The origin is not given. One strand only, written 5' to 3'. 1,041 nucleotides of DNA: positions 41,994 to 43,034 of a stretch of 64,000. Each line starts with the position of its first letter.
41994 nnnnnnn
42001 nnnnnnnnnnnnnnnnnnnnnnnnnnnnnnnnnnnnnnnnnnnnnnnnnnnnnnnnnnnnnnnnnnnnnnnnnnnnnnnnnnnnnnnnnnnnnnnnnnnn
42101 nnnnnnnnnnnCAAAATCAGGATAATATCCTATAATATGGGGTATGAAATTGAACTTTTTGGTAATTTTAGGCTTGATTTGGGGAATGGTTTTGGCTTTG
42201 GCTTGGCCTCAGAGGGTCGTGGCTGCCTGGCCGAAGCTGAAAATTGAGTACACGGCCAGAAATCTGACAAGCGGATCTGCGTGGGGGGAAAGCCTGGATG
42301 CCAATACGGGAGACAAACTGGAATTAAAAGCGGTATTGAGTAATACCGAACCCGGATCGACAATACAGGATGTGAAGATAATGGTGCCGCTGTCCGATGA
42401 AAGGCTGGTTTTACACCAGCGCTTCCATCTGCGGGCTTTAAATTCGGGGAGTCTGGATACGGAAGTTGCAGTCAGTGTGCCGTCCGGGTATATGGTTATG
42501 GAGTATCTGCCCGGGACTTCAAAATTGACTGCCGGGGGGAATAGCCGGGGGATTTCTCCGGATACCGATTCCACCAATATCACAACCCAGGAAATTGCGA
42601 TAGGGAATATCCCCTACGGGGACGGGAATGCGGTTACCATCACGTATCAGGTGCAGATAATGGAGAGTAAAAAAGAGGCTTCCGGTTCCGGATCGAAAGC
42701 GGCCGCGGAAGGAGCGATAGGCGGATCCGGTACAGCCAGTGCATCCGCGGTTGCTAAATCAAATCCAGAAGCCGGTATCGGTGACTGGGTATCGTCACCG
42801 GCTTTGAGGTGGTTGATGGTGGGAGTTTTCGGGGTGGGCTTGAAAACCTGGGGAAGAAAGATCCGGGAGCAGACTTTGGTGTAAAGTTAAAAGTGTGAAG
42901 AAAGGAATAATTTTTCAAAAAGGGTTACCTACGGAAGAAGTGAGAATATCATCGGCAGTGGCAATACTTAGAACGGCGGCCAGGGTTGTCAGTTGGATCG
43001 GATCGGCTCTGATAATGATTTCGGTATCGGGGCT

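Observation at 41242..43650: Sortase with two adjacent secreted substrates carrying a shared non-canonical sorting signal ASASAV[SA]K[MS]NP[DE][TA]G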

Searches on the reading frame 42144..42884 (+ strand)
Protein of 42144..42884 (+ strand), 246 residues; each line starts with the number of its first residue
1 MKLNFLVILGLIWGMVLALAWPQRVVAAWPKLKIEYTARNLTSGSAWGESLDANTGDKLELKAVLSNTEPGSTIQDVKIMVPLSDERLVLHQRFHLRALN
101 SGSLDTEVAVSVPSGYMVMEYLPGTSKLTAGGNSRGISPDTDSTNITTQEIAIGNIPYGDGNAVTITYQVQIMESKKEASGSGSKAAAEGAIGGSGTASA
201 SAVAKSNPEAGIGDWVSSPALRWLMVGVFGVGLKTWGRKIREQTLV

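Call 3: search_protein_families(library=pfam, proteins=[window:42144-42884:+], max_evalue=1)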
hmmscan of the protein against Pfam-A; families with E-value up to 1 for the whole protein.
window:42144-42884:+ (246 aa): 2 families
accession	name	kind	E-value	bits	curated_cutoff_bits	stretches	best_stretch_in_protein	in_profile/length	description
PF21426.3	GBS104-like_Ig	-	0.0011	20.2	26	1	138-180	39-81/112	Tip pilin GBS104-like, Ig-like domain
PF21334.2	ATPD_C_fung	-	0.17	12.5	27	1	171-192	9-30/40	Fungal epsilon subunit of F1F0-ATP synthase C-terminal domain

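Call 4: search_protein_families(library=ncbifam, proteins=[window:42144-42884:+], max_evalue=1)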
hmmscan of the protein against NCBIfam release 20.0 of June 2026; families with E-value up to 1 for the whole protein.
window:42144-42884:+ (246 aa): 1 family
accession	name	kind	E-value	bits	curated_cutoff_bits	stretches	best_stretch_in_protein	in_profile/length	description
NF008766.0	PRK11798.2-1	equivalog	0.04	14.3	319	1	158-211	90-144/173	ClpXP protease specificity-enhancing factor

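Call 15: find_homologous_proteins(query=window:42144-42884:+)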
Query window:42144-42884:+ (246 aa): 4 proteins with E <= 0.001 among 2115 candidates.
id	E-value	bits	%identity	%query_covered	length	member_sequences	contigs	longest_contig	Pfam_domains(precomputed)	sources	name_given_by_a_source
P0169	3.7e-142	490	91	100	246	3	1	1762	-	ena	-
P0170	3.7e-133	460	85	100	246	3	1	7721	-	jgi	jgi:hypothetical protein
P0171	3.2e-128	444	84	99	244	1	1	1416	-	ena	-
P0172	1.1e-60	223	52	96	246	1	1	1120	-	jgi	jgi:hypothetical protein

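Call 28: predict_structure(alignment_id=A3)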
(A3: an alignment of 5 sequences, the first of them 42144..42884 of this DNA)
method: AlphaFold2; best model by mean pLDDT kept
length: 246 residues; sequences in the alignment: 5
mean_pLDDT: 57.2   pTM: 0.50
mean pLDDT of the five models: 57.2, 56.3, 54.5, 52.9, 48.5
residues with pLDDT >= 90: 0; 70-90: 43; 50-70: 131; < 50: 72
segments of 3 or more residues with pLDDT < 50: 21-27, 82-89, 142-150, 177-194, 207-224, 236-238, 244-246
pLDDT, mean of each block of 10 residues (from residue 1): 64 65 44 67 68 70 70 62 48 65 66 56 70 66 44 54 70 52 32 51 54 39 50 52 48
secondary structure, 60 per line:
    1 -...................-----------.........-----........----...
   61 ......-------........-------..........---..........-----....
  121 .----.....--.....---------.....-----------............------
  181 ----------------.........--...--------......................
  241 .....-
elements in order: H2-20 E32-40 E46-53 E58-66 E74-81 E89-98 E102-111 E117-121 E126-130 E133-137 E147-151 E163-174 E197-205 H219-245

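Call 39: fold_search(model_id=the predicted structure, library=pdb)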
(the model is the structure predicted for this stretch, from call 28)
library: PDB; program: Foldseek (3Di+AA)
matches with E <= 10: 1072; with E <= 0.001: 0
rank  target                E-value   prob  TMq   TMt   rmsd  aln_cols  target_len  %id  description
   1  4h3l_A                1.6e-01  0.21  0.19  0.22  10.1       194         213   10  mPlum-E16P (released 2012-10-31)
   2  6a1y                  1.6e-01  0.06  0.11  0.16  18.0       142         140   12  Charcot-Leyden crystal protein/Galectin-10 variant Y35A (released 2018-12-26)
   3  9d7x                  1.7e-01  0.08  0.15  0.07  18.9       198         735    7  The spm-bound structure (released 2025-06-25)
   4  8env_K                1.7e-01  0.06  0.12  0.08  16.6       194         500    8  In situ cryo-EM structure of Pseudomonas phage E217 tail baseplate in C6 map (released 2023-07-26)
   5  2zmu                  1.8e-01  0.09  0.15  0.17  14.1       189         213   10  Crystal Structure of Monomeric Kusabira-Orange (MKO), Orange-Emitting GFP-like Protein, at pH 9.1 (released 2008-10-21)
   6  6gkt_F                1.8e-01  0.06  0.11  0.16  17.8       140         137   11  X-ray structure of a non-autocrystallizing galectin-10 variant, Gal10-Tyr69Glu (released 2019-06-05)
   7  3pj5_A                1.9e-01  0.21  0.21  0.23  10.1       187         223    9  Crystal structure of far-red fluorescent protein Katushka crystallized at pH 5.0 (released 2011-05-25)
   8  3pj7_C                1.9e-01  0.20  0.20  0.22  10.5       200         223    9  Crystal structure of far-red fluorescent protein Katushka crystallized at pH 8.5 (released 2011-05-25)
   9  3mgf_B                1.9e-01  0.11  0.16  0.18  13.9       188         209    9  Crystal Structure of Monomeric Kusabira-Orange (MKO), Orange-Emitting GFP-like Protein, at pH 7.5 (released 2011-03-16)
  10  3wck_G                1.9e-01  0.08  0.16  0.17  17.7       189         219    8  Crystal structure of monomeric photosensitizing fluorescent protein, Supernova (released 2013-10-02)
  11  2qlg_B                2.0e-01  0.18  0.20  0.22  10.4       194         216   12  mPlum (released 2008-07-22)
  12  8b7g                  2.0e-01  0.11  0.18  0.20  13.8       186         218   12  Structure of oxygen-degraded rsCherry (released 2023-04-05)
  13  2qlh_B                2.2e-01  0.18  0.20  0.22  10.3       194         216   11  mPlum I65L mutant (released 2008-07-22)
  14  9ay5_0                2.2e-01  0.10  0.13  0.08  19.6       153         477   14  Tail-Baseplate of P1 bacteriophage (released 2025-09-10)
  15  7rk2_B                2.2e-01  0.05  0.11  0.12  16.0       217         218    7  Crystal structure of the human astrovirus serotype 8 capsid spike in complex with scFv 2D9, an astrovirus-neutralizing (released 2021-10-13)
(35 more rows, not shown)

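Call 42: search_protein_families(library=pfam, alignment_id=A4, max_evalue=1)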
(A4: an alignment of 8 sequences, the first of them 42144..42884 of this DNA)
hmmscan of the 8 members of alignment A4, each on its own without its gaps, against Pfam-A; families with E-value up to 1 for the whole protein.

A. member 1, window:42144-42884:+ (246 aa): 2 families
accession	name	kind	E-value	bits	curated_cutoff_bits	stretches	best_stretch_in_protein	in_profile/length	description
PF21426.3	GBS104-like_Ig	-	0.0011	20.2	26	1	138-180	39-81/112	Tip pilin GBS104-like, Ig-like domain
PF21334.2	ATPD_C_fung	-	0.17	12.5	27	1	171-192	9-30/40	Fungal epsilon subunit of F1F0-ATP synthase C-terminal domain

B. families by the number of members that match (of 8 scanned): 3 families
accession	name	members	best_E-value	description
PF21426.3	GBS104-like_Ig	5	0.00018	Tip pilin GBS104-like, Ig-like domain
PF21334.2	ATPD_C_fung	2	0.12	Fungal epsilon subunit of F1F0-ATP synthase C-terminal domain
PF16458.10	Beta-prism_lec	1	0.14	Beta-prism lectin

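Call 43: search_solved_structures(query=A4, max_evalue=1)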
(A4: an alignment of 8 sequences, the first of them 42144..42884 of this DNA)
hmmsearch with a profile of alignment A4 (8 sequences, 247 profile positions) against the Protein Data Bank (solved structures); distinct sequences matched with E-value up to 1: 0.
